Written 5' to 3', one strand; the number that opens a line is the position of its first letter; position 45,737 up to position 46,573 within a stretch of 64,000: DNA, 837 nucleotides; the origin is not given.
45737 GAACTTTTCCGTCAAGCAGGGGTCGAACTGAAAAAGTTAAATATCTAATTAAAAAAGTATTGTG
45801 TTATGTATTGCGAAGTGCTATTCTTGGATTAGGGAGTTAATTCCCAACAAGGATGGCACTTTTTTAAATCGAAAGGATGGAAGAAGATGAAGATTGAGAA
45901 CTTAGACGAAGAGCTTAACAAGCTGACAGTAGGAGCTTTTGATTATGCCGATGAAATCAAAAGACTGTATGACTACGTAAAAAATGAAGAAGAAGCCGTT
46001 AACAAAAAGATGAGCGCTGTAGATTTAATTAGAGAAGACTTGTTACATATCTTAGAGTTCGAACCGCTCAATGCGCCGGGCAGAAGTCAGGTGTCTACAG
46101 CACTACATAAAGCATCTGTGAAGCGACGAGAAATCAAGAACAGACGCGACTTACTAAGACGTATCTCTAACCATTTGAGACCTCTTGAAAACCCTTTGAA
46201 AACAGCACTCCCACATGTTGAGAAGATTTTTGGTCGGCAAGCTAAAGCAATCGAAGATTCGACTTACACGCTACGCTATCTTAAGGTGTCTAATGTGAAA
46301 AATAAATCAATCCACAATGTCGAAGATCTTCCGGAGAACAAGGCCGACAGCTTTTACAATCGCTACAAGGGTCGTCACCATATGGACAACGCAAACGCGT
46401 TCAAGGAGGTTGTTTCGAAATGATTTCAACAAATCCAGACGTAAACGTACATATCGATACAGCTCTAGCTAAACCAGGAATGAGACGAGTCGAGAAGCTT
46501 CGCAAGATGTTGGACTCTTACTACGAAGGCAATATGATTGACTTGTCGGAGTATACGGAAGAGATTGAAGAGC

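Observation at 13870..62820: A recurrent plus-strand motif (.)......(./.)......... marks about 16 intergenic sites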

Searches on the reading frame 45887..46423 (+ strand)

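Call 51: search_protein_families(library=phrogs, proteins=[window:45887-46423:+], max_evalue=0.00001)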
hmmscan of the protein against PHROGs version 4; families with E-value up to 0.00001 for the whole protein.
window:45887-46423:+ (178 aa): 1 family
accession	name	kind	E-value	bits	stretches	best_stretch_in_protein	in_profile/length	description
phrog_32601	-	unknown function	2.9e-08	34.8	1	32-144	43-155/184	-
